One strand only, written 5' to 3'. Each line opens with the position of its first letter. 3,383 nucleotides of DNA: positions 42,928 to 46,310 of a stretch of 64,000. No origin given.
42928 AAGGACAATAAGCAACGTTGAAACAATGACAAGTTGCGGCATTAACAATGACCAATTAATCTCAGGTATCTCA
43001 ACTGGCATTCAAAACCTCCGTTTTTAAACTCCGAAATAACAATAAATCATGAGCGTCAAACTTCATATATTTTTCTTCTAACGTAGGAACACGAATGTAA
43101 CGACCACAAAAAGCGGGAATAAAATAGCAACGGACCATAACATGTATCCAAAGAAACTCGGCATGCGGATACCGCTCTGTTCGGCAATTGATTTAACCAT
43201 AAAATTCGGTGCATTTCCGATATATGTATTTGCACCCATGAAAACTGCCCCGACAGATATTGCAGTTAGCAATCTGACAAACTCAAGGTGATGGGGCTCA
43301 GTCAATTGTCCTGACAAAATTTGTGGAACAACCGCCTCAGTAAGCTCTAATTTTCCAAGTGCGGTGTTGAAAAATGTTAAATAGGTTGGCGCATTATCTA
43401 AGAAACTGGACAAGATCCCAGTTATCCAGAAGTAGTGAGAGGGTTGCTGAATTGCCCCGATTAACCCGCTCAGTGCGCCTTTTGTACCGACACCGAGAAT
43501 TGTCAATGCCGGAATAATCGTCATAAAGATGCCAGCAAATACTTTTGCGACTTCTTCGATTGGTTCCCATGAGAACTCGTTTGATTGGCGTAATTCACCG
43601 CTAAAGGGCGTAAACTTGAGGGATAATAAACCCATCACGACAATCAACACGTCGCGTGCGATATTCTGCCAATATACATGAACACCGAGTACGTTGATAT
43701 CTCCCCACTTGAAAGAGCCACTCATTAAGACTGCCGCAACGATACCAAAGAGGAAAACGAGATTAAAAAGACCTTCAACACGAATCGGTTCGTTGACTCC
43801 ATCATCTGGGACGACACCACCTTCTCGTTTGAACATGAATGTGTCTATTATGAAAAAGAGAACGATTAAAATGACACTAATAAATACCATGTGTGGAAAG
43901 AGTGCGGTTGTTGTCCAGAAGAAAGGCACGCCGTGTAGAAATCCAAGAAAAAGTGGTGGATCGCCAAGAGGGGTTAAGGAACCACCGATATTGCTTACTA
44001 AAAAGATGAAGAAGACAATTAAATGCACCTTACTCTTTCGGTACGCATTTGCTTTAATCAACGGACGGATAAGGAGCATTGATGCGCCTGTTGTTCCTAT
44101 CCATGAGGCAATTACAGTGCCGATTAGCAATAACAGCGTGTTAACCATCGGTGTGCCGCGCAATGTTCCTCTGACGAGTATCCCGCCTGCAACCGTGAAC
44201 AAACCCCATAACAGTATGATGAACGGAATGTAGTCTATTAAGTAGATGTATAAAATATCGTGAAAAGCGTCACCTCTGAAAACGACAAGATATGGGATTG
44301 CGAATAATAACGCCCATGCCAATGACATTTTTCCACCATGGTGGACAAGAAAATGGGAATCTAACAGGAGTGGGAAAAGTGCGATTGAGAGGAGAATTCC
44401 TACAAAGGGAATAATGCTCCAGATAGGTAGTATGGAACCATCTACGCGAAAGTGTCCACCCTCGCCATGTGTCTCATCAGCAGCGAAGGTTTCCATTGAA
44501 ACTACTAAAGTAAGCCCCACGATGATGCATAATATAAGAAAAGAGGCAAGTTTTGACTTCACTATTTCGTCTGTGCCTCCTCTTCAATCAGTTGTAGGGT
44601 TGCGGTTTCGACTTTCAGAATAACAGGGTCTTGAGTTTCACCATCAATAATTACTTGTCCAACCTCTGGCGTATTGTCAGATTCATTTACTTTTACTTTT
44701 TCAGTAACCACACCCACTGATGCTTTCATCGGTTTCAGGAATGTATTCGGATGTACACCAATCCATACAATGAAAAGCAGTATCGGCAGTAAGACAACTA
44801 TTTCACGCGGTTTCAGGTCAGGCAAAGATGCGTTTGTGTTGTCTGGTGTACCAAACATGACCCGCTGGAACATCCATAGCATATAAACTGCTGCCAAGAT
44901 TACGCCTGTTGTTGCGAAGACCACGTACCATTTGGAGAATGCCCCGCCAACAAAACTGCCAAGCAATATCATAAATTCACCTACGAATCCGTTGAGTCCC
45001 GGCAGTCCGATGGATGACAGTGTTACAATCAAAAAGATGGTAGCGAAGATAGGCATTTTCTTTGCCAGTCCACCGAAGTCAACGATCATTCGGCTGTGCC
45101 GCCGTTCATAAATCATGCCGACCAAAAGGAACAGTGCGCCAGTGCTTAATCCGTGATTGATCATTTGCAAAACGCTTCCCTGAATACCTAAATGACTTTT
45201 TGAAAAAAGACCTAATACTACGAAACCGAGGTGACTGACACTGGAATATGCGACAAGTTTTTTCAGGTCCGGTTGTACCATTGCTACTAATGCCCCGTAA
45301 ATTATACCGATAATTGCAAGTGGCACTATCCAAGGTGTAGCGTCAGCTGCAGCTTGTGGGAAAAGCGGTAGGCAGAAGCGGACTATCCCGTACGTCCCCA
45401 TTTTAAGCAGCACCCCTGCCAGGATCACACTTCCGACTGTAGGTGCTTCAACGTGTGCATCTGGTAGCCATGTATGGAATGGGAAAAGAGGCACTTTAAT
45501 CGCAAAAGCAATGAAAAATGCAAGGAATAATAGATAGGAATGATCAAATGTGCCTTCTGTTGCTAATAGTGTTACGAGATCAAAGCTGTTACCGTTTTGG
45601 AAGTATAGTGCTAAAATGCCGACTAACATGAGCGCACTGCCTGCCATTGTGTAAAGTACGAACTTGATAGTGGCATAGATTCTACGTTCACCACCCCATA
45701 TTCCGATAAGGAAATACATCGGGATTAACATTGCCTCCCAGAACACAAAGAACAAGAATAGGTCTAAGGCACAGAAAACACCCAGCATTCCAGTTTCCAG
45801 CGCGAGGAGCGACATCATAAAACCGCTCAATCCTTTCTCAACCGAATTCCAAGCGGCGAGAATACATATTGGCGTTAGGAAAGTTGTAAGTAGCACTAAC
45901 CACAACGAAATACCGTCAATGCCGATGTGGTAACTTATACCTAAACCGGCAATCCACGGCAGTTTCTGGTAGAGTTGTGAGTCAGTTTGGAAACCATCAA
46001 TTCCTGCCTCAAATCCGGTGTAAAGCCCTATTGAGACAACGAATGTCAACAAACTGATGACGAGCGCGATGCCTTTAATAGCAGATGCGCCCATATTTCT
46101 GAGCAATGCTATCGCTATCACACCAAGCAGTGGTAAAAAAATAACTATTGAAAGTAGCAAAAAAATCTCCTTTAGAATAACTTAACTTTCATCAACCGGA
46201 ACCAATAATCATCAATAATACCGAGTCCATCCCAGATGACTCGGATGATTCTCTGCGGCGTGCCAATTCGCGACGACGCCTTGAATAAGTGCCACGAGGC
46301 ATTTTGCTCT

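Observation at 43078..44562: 12-TM ion-transporter-like permease wedged between nuoM and nuoN, abutting the nuoM start codon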

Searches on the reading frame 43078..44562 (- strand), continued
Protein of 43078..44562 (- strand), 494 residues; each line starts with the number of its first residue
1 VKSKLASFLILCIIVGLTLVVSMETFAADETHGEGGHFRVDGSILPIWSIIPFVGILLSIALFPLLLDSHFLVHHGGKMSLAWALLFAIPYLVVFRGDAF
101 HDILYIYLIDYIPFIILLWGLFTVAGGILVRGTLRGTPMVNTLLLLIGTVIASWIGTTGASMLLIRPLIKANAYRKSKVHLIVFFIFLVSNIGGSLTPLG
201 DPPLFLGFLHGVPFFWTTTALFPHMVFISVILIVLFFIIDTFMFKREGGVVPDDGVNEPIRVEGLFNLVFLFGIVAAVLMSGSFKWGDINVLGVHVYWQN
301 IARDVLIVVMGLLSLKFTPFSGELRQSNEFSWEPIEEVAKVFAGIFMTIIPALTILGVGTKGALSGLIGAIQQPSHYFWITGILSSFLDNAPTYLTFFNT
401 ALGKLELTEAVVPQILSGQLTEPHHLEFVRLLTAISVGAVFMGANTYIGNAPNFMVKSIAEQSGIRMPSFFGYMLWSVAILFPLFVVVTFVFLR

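Call 54: search_protein_families(library=pfam, proteins=[L022:3182-5236:+, L022:5249-6802:+, L060:4350-5402:+, L060:7240-7839:+, L060:7772-8866:+, L060:5392-5721:-, L018:9451-10335:+, L009:4958-5401:+, L080:5569-7851:+], max_evalue=0.001)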
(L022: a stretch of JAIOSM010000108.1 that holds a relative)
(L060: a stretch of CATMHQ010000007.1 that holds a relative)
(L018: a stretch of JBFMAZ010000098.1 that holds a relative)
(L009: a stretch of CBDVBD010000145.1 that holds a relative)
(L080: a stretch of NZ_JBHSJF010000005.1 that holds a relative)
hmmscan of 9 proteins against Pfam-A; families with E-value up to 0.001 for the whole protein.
L022:3182-5236:+ (684 aa): 6 families
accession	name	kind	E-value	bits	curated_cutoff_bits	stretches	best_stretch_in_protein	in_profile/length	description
PF02518.31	HATPase_c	-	6.8e-23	81.7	26.4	1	569-681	4-108/111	Histidine kinase-, DNA gyrase B-, and HSP90-like ATPase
PF13426.13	PAS_9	-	6e-16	59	27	2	336-437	1-103/103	PAS domain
PF13188.13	PAS_8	-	2.8e-11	43.3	21.8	1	326-377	1-52/65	PAS domain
PF00989.32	PAS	-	3.7e-11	43.5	22.6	1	170-211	3-44/113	PAS fold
PF00512.31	HisKA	-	6.6e-10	39.3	26.9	1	454-522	2-64/66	His Kinase A (phospho-acceptor) domain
PF08448.16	PAS_4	-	3.4e-06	27.7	23.1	0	177-298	4-106/110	PAS fold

L022:5249-6802:+ (517 aa): 5 families
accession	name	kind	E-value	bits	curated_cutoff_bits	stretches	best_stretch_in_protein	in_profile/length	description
PF00072.30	Response_reg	-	2.2e-31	108.7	30.2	1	6-115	1-110/111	Response regulator receiver domain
PF02518.31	HATPase_c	-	3.2e-21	76.3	26.4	1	390-502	2-110/111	Histidine kinase-, DNA gyrase B-, and HSP90-like ATPase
PF13426.13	PAS_9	-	1e-06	29.4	27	1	162-263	2-103/103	PAS domain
PF00989.32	PAS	-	3.9e-06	27.3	22.6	1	155-260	5-112/113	PAS fold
PF14501.12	HATPase_c_5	-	0.00038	20.8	22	0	391-488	3-91/102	GHKL domain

L060:4350-5402:+ (350 aa): 1 family
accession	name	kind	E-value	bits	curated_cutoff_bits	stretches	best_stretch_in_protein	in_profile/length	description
PF02424.20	ApbE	-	1.3e-88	297.4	25.6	1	38-322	1-266/266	ApbE family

L060:7240-7839:+ (199 aa): 1 family
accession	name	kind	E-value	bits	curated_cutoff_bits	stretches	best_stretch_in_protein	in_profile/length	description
PF01923.23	Cob_adeno_trans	-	1.1e-51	175.7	24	1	25-183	1-170/171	Cobalamin adenosyltransferase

L060:7772-8866:+ (364 aa): 2 families
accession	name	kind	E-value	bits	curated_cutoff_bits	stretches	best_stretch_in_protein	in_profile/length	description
PF01368.27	DHH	-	2.3e-13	51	28.1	1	45-185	1-116/125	DHH family, N-terminal domain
PF02272.25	DHHA1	-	1.2e-12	48.6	25.9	1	270-342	10-86/102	DHHA1 domain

L060:5392-5721:- (109 aa): 1 family
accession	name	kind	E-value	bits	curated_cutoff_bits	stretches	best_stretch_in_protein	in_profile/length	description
PF04400.18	NqrM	-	4.1e-07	30.1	22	1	69-102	1-33/43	(Na+)-NQR maturation NqrM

L018:9451-10335:+ (294 aa): 1 family
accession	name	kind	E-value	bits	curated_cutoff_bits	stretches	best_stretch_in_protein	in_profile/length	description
PF00582.32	Usp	-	1.8e-38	132.7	24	2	1-140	1-140/141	Universal stress protein family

L009:4958-5401:+ (147 aa): 1 family
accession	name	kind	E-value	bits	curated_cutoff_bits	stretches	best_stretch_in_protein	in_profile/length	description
PF00582.32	Usp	-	4.6e-28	99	24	1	1-146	1-141/141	Universal stress protein family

L080:5569-7851:+ (760 aa): 4 families
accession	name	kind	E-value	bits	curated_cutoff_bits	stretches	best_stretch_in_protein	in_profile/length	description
PF02518.31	HATPase_c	-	4.1e-19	69.5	26.4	1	499-617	2-108/111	Histidine kinase-, DNA gyrase B-, and HSP90-like ATPase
PF00072.30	Response_reg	-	1e-14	55.1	30.2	1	642-753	1-111/111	Response regulator receiver domain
PF02743.24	dCache_1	-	1.6e-12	47.9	45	1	33-252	5-239/240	Cache domain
PF00512.31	HisKA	-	6e-07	29.9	26.9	1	392-455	3-64/66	His Kinase A (phospho-acceptor) domain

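Call 55: fold_search(model_id=the predicted structure, library=pdb)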
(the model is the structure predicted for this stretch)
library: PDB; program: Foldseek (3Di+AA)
matches with E <= 10: 169; with E <= 0.001: 13
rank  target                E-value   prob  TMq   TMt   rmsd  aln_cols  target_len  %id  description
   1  5uld_A                9.4e-06  1.00  0.50  0.54   7.3       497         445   15  Structure and function of the divalent anion/Na+ symporter from Vibrio cholerae and a humanized variant (released 2017-05-17)
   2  5ul7_A                1.1e-05  1.00  0.49  0.53   7.3       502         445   14  Structure and function of the divalent anion/Na+ symporter from Vibrio cholerae and a humanized variant (released 2017-05-17)
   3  6okz_A                2.7e-05  1.00  0.47  0.52   9.4       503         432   13  Structure of VcINDY bound to Fumarate (released 2020-10-28)
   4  8r33_A                2.8e-05  1.00  0.55  0.56   6.5       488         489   12  CryoEM structure of the symmetric Pho90 dimer from yeast without substrates. (released 2024-04-24)
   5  6okz_B                3.2e-05  1.00  0.47  0.51   7.7       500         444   15  Structure of VcINDY bound to Fumarate (released 2020-10-28)
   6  6ol0_A                7.3e-05  1.00  0.48  0.53   9.6       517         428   13  Structure of VcINDY bound to Malate (released 2020-10-28)
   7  8y5w_A                7.3e-05  1.00  0.44  0.43  11.1       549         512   14  human NaS1 intermediate state 2 (released 2025-01-22)
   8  8w6c_A                1.6e-04  1.00  0.44  0.42  10.3       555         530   12  CryoEM structure of NaDC1 with Citrate (released 2024-04-17)
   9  8uvc_A                3.1e-04  1.00  0.40  0.39  11.9       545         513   12  Structure of NaDC3-aKG complex (released 2024-12-25)
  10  8y5u_A                3.1e-04  1.00  0.36  0.35  15.3       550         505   13  human NaS1 intermediate state 1 (released 2025-01-22)
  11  8zkw_B                3.8e-04  1.00  0.44  0.41  11.4       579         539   11  Cryo-EM structure of the Drosophila INDY (apo-asymmetric, pH 6) (released 2025-01-29)
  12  8r35_A                5.1e-04  1.00  0.51  0.53   7.6       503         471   12  CryoEM structure of the asymmetric Pho90 dimer from yeast without substrates. (released 2024-04-24)
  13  10tp_A                5.9e-04  1.00  0.55  0.62   6.3       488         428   14  ArsB from L. ferriphilum in inward-facing state (parallel dimer) (released 2026-03-11)
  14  8w6n_B                1.8e-03  1.00  0.47  0.49  10.0       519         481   14  NaS1 with sulfate in IN/OUT state (released 2024-04-17)
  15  8w6d_A                2.4e-03  1.00  0.43  0.41  10.7       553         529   14  CryoEM structure of NaDC1 in apo state (released 2024-04-17)
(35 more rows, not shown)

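Call 67: find_encoding_contigs(protein=P0106, flank=6000, max_places=2)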
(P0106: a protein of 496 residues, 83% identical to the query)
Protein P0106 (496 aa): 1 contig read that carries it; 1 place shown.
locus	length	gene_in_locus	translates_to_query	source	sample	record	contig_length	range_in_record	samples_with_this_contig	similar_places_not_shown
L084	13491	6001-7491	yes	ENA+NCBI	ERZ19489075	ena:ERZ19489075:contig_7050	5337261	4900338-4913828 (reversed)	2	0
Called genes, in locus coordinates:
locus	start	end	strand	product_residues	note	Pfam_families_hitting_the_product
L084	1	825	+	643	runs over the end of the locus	PF00662:Proton_antipo_N, PF00361:Proton_antipo_M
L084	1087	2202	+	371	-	PF02086:MethyltransfD12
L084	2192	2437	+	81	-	-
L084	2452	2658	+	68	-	PF02963:EcoRI (weak)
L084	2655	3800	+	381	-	PF02384:N6_Mtase (faint)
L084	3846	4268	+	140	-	PF16798:DUF5069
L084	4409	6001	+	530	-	PF00361:Proton_antipo_M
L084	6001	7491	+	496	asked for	PF16980:CitMHS_2, PF03600:CitMHS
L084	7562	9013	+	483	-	PF00361:Proton_antipo_M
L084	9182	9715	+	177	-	PF04542:Sigma70_r2, PF04545:Sigma70_r4 (weak), PF08281:Sigma70_r4_2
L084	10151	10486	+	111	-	-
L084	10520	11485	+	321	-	PF21347:DUF3108_like (weak)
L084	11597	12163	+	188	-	-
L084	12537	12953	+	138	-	PF13546:DDE_5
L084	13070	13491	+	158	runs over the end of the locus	-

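Call 68: find_encoding_contigs(protein=P0028, flank=6000, max_places=2)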
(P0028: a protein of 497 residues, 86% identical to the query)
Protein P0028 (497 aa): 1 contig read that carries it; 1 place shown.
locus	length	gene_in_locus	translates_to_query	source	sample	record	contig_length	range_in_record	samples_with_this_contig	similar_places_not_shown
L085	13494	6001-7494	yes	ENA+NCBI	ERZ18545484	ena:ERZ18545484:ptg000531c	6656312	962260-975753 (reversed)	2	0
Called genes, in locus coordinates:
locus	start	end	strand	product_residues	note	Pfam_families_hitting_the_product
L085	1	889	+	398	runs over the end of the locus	PF00146:NADHdh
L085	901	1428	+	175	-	PF00499:Oxidored_q3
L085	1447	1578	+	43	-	-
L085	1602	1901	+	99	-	PF00420:Oxidored_q2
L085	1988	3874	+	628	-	PF00662:Proton_antipo_N, PF00361:Proton_antipo_M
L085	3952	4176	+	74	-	-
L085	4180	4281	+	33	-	-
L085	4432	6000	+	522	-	PF00361:Proton_antipo_M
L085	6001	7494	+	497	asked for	PF16980:CitMHS_2, PF03600:CitMHS (weak)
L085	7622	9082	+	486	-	PF00361:Proton_antipo_M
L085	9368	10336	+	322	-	PF01408:GFO_IDH_MocA, PF22725:GFO_IDH_MocA_C3, PF02894:GFO_IDH_MocA_C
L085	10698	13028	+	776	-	PF00403:HMA, PF00122:E1-E2_ATPase, PF00702:Hydrolase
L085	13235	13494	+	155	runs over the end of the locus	PF24838:8xMP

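Call 69: find_encoding_contigs(protein=P0007, flank=6000, max_places=2)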
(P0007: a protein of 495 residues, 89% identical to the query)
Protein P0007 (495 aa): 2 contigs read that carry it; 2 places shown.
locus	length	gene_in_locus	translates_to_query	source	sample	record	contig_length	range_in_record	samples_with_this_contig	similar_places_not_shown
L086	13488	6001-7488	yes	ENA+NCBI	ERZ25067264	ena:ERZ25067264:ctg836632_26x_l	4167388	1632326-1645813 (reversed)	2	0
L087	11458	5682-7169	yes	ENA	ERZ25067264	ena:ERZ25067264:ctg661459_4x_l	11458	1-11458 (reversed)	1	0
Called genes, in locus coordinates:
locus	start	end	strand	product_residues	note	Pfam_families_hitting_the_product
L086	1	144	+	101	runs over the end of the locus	PF00420:Oxidored_q2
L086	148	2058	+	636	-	PF00662:Proton_antipo_N, PF00361:Proton_antipo_M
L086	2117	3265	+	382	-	PF02384:N6_Mtase (faint)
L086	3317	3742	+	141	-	PF16798:DUF5069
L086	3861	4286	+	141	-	PF16798:DUF5069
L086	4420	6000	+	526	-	PF00361:Proton_antipo_M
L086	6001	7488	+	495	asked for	PF16980:CitMHS_2, PF03600:CitMHS (weak)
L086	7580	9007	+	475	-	PF00420:Oxidored_q2 (weak), PF00361:Proton_antipo_M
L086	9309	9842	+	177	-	PF04542:Sigma70_r2, PF08281:Sigma70_r4_2, PF04545:Sigma70_r4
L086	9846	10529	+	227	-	-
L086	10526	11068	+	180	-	PF14060:DUF4252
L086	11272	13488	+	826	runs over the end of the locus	PF14060:DUF4252, PF06452:CBM9_1, PF01103:Omp85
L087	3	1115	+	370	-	?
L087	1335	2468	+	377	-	PF02384:N6_Mtase (faint)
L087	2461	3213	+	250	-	PF09522:RE_R_Pab1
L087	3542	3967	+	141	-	PF16798:DUF5069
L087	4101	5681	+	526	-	PF00361:Proton_antipo_M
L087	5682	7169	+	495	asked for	PF16980:CitMHS_2, PF03600:CitMHS (weak)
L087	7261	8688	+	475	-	PF00420:Oxidored_q2 (weak), PF00361:Proton_antipo_M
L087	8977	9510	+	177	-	PF04542:Sigma70_r2, PF08281:Sigma70_r4_2, PF04545:Sigma70_r4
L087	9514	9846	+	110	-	-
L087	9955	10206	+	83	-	-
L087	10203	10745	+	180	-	PF14060:DUF4252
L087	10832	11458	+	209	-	?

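Call 71: search_solved_structures(query=A1, max_evalue=10, show_alignments=2)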
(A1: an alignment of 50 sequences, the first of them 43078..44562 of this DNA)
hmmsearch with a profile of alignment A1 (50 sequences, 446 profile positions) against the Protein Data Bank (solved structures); distinct sequences matched with E-value up to 10: 0.

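Call 73: search_protein_families(library=padloc, proteins=[window:43078-44562:-], max_evalue=0.01)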
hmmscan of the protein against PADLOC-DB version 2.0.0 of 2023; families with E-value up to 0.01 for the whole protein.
window:43078-44562:- (494 aa): 0 families

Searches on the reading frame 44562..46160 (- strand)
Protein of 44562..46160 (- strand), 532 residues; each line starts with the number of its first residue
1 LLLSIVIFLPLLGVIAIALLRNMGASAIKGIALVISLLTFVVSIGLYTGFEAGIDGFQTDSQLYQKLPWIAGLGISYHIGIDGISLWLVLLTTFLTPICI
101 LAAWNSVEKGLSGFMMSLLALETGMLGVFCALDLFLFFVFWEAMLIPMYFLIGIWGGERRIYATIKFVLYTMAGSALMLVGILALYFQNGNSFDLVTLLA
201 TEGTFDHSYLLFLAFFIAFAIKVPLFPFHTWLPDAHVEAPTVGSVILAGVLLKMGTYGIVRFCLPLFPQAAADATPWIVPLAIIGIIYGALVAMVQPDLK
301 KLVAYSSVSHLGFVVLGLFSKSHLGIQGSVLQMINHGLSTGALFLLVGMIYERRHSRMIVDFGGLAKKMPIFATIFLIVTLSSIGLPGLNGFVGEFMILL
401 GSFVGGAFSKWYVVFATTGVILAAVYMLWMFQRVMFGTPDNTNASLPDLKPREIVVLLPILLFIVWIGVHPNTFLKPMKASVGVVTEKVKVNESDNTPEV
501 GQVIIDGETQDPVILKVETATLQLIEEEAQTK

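Call 4: search_protein_families(library=pfam, proteins=[window:44562-46160:-], max_evalue=0.01)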
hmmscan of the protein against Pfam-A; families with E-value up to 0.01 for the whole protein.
window:44562-46160:- (532 aa): 2 families
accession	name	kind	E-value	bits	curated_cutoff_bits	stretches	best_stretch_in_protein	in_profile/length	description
PF00361.26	Proton_antipo_M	-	1e-80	271.6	21.5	1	131-414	1-288/294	NADH:quinone oxidoreductase/Mrp antiporter, TM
PF01059.23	Oxidored_q5_N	-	0.00042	20.8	22.7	1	75-121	53-103/110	NADH-ubiquinone oxidoreductase chain 4, amino terminus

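Call 5: search_protein_families(library=ncbifam, proteins=[window:44562-46160:-], max_evalue=0.01)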
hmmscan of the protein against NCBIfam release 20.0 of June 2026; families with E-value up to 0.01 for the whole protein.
window:44562-46160:- (532 aa): 72 families (the best 25 are shown)
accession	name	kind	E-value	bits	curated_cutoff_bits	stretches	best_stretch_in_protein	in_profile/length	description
TIGR01972.1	NDH_I_M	subfamily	3.1e-186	619.8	263.8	1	3-488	1-485/486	NADH-quinone oxidoreductase subunit M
NF004499.0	PRK05846.1-3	equivalog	2e-175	584.3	585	1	2-493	6-492/502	NADH-quinone oxidoreductase subunit M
NF004500.0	PRK05846.1-4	equivalog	2.9e-161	537.7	550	1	2-503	6-518/525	NADH-quinone oxidoreductase subunit M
NF004501.0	PRK05846.1-5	subfamily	1e-157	525.8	598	1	2-490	6-488/492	NADH-quinone oxidoreductase subunit M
NF004505.0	PRK05846.2-5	equivalog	7.1e-152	506.7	700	1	2-498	4-494/508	NADH-quinone oxidoreductase subunit M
NF004498.0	PRK05846.1-1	equivalog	4.2e-133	444.8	614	1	1-487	1-498/509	NADH-quinone oxidoreductase subunit M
NF009212.0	PRK12561.1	subfamily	1.9e-128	429.5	645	1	2-496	8-506/531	NAD(P)H-quinone oxidoreductase subunit 4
NF004506.0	PRK05846.2-6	equivalog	3.8e-125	419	789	1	2-483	6-487/493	NADH-quinone oxidoreductase subunit M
NF002713.0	PRK02546.1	subfamily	8.4e-119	397.4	827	1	3-490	11-503/533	NAD(P)H-quinone oxidoreductase subunit 4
NF005060.0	PRK06473.1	equivalog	1.7e-117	393.2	747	1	2-491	1-488/500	NADH-quinone oxidoreductase subunit M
NF004504.0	PRK05846.2-3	equivalog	5.3e-109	365.5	785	1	2-475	11-483/499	NADH-quinone oxidoreductase subunit M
NF005611.0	PRK07363.1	equivalog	1.5e-102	343.7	764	1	2-493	1-489/501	NADH-quinone oxidoreductase subunit M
NF004502.0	PRK05846.2-1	equivalog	5.4e-86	289.3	791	1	1-482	4-494/500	NADH-quinone oxidoreductase subunit M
NF004503.0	PRK05846.2-2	subfamily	2.4e-70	238.1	720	1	2-479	2-483/490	NADH-quinone oxidoreductase subunit M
NF009306.0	PRK12663.1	equivalog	1.3e-55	189.2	542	1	6-487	5-483/498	Na+/H+ antiporter subunit D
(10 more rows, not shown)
